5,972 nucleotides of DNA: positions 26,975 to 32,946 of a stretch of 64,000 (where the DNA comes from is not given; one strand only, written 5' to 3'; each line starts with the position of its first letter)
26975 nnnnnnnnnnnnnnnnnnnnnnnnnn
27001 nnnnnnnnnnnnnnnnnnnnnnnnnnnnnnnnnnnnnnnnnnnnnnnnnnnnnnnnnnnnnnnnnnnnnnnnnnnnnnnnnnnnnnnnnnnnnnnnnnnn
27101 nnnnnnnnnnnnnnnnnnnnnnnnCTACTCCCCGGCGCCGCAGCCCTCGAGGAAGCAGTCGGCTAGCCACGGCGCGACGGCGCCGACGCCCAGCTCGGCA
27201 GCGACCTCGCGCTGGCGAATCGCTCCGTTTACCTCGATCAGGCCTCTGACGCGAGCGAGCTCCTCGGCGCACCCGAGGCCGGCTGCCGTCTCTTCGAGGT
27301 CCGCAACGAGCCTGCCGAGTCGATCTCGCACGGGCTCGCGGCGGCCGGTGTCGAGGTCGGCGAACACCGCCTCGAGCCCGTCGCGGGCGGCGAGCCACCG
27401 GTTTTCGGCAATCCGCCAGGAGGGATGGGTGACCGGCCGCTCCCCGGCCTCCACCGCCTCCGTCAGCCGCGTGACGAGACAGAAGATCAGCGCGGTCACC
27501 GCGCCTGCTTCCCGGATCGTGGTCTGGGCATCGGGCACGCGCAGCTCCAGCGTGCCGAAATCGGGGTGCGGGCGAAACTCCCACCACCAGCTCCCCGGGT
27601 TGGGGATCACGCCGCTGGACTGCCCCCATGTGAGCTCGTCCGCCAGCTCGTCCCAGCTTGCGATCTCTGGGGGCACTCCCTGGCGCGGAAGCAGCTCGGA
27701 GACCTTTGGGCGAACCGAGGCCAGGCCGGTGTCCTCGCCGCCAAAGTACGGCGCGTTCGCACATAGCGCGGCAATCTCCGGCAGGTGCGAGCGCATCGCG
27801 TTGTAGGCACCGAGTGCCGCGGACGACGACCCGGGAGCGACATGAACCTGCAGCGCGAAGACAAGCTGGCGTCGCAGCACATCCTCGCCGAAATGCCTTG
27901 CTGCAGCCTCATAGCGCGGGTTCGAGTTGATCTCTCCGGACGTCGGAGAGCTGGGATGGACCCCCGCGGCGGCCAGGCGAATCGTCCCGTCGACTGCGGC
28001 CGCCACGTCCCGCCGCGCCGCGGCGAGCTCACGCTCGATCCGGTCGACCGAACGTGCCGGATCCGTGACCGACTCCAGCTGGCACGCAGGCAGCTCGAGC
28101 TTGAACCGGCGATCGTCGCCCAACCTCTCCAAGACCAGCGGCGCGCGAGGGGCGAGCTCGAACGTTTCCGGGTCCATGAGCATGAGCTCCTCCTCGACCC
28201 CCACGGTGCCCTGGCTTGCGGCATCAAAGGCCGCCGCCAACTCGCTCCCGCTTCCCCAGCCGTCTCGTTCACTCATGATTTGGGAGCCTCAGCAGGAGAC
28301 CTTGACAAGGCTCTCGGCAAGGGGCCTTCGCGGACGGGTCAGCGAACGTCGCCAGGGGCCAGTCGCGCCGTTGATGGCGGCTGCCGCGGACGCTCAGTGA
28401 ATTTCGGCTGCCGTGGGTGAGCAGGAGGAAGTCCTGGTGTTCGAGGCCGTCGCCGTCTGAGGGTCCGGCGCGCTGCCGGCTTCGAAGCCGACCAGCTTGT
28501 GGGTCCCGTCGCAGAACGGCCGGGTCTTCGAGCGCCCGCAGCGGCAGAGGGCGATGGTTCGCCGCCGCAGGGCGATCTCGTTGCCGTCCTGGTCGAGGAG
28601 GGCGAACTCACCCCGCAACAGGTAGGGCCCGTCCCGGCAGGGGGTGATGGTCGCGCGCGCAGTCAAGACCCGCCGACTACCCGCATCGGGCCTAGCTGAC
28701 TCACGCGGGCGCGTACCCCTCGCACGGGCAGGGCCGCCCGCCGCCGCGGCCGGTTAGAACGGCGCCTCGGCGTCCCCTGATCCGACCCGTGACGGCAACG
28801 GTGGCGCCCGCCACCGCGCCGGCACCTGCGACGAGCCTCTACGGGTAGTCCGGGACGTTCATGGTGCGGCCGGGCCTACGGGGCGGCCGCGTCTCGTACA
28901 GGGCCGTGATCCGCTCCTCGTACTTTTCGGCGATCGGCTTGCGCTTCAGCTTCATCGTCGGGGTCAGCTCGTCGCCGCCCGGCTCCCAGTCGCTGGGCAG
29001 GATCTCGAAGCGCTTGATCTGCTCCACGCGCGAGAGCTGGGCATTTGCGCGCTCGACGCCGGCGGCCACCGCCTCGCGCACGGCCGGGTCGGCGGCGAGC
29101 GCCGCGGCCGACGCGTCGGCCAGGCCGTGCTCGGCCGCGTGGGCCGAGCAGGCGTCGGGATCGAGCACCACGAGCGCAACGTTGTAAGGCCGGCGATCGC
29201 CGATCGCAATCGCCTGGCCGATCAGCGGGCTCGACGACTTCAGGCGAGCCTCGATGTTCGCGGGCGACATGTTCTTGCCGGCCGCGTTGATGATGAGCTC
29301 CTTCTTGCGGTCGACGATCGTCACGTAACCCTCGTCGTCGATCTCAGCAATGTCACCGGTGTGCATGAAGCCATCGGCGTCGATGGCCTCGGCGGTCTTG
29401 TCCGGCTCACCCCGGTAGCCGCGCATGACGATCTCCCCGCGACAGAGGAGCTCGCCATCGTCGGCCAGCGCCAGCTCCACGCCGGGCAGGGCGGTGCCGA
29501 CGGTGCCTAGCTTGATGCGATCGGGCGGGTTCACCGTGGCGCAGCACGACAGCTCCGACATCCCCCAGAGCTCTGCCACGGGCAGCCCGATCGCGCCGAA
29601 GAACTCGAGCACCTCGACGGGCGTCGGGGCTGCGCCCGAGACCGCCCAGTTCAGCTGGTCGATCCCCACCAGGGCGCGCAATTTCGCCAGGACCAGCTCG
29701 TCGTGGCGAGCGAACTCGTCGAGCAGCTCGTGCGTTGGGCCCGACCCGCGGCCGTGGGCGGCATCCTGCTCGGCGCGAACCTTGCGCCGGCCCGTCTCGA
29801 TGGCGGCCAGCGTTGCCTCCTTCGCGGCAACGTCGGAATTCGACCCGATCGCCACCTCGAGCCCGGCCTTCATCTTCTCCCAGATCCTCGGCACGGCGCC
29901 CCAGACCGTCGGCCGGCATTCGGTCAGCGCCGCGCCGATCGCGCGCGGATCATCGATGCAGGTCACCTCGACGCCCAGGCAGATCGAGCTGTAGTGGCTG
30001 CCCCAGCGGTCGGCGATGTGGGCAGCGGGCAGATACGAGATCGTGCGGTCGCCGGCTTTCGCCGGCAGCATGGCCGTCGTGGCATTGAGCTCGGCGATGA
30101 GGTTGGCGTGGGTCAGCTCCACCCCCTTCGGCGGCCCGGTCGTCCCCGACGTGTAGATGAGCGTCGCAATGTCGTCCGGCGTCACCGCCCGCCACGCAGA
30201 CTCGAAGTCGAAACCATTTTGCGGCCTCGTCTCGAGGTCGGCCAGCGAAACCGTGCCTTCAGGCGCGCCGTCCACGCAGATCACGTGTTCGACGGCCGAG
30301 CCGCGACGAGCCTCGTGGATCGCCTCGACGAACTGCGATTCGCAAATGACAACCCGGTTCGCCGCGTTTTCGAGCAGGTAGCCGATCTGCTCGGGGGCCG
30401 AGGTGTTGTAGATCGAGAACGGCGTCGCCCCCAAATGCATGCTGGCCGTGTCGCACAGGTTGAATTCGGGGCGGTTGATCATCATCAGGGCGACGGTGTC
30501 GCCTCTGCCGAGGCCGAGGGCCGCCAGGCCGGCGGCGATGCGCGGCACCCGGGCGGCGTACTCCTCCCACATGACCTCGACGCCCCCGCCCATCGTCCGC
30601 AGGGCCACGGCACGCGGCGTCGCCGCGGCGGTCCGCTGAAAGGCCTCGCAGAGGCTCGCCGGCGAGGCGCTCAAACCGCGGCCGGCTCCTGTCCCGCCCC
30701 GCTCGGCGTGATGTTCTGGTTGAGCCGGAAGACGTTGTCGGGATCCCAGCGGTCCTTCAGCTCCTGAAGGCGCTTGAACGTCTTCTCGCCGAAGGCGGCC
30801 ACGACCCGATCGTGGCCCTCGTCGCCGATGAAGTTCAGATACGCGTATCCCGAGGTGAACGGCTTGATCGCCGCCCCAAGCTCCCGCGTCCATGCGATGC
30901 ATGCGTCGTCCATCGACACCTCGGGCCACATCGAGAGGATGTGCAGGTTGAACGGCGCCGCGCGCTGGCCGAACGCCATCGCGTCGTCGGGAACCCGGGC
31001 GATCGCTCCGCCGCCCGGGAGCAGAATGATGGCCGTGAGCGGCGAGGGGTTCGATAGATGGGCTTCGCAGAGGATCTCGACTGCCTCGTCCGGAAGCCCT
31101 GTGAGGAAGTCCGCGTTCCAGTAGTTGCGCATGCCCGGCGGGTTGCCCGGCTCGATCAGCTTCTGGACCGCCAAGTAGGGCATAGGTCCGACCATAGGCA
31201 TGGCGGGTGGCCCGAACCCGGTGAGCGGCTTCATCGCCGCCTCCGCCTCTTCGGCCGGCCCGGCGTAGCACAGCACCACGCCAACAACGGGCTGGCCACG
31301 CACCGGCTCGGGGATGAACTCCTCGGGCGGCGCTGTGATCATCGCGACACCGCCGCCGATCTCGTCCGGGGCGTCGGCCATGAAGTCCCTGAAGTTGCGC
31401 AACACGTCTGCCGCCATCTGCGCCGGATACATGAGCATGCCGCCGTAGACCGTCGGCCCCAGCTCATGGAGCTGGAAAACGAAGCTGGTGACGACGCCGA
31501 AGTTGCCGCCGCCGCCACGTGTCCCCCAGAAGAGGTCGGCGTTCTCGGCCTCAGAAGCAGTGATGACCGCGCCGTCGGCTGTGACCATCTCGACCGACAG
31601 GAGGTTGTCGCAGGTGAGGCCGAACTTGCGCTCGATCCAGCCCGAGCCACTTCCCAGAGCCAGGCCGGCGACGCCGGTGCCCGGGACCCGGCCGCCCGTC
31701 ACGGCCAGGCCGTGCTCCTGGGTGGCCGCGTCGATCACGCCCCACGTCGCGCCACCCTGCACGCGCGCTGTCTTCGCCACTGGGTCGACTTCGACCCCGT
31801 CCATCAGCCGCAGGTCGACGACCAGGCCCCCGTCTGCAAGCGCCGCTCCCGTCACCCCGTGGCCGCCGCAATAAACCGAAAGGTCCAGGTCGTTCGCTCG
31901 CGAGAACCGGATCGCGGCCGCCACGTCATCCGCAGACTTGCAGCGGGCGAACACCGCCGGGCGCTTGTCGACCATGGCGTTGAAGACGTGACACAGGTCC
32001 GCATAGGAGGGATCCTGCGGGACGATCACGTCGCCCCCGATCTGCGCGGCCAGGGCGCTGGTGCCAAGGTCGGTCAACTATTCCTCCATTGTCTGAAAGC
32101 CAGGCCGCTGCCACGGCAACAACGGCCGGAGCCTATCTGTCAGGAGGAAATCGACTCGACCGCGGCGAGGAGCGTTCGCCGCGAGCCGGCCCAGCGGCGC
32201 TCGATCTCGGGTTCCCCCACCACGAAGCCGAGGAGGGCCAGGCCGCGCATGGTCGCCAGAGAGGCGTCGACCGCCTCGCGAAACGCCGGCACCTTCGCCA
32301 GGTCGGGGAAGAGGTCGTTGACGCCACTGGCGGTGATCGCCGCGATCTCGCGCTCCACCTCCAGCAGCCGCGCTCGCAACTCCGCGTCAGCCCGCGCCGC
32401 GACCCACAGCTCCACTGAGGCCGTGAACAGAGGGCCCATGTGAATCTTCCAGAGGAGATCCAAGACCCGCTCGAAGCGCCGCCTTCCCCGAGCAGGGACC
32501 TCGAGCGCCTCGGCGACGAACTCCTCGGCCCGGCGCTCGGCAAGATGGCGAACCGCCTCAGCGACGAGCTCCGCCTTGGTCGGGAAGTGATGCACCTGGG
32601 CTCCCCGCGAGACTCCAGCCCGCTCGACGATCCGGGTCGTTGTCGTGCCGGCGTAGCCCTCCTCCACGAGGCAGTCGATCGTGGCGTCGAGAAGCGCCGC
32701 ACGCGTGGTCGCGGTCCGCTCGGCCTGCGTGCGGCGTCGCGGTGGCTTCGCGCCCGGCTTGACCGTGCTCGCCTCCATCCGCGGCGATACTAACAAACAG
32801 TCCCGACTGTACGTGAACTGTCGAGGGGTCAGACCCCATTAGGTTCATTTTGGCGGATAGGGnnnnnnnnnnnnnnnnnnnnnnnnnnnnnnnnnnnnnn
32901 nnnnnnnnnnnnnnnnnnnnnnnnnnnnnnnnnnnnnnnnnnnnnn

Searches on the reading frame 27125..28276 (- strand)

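Call 45: search_protein_families(library=pfam, proteins=[window:27125-28276:-], max_evalue=0.0001)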
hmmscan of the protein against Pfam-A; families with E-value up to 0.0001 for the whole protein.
window:27125-28276:- (383 aa): 1 family
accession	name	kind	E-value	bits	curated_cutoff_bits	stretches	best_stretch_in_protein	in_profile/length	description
PF04107.18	GCS2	-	2.1e-39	136.1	21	1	25-301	1-291/291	Glutamate-cysteine ligase family 2(GCS2)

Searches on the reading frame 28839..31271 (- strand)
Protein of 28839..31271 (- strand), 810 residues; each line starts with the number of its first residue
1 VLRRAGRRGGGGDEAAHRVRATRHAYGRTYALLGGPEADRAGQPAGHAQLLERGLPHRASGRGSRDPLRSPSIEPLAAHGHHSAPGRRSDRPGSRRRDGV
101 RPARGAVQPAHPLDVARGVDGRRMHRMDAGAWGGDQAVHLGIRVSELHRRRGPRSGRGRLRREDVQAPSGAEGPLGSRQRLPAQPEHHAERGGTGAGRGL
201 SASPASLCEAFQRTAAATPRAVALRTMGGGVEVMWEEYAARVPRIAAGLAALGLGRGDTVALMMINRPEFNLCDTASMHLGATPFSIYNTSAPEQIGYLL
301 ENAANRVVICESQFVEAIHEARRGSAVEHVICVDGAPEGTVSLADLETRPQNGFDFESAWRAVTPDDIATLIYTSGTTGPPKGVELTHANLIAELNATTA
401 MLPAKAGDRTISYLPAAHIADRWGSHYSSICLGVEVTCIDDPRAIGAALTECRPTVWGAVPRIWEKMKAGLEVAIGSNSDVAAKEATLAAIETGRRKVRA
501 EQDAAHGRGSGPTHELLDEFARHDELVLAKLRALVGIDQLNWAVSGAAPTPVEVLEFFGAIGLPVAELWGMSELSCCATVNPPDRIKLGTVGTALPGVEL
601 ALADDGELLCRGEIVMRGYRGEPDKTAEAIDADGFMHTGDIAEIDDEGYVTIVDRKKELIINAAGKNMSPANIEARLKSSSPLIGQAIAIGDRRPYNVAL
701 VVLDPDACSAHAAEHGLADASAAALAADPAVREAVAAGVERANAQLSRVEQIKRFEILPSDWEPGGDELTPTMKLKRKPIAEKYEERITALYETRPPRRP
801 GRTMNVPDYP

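Call 45: search_protein_families(library=pfam, proteins=[window:28839-31271:-], max_evalue=0.0001)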
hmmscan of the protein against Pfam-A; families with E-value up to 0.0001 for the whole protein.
window:28839-31271:- (810 aa): 2 families
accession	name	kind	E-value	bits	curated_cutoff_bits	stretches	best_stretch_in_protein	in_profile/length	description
PF00501.34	AMP-binding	-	6.7e-68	229.7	29.9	1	211-619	1-383/384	AMP-binding enzyme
PF23562.2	AMP-binding_C_3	-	8.8e-13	49.2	20.8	1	659-794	3-122/124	AMP-binding enzyme C-terminal domain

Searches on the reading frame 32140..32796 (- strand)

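Call 45: search_protein_families(library=pfam, proteins=[window:32140-32796:-], max_evalue=0.0001)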
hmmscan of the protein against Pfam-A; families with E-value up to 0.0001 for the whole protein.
window:32140-32796:- (218 aa): 1 family
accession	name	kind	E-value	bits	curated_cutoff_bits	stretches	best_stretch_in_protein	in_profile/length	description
PF00440.29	TetR_N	-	8e-14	51.6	24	1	35-81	1-47/47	Bacterial regulatory proteins, tetR family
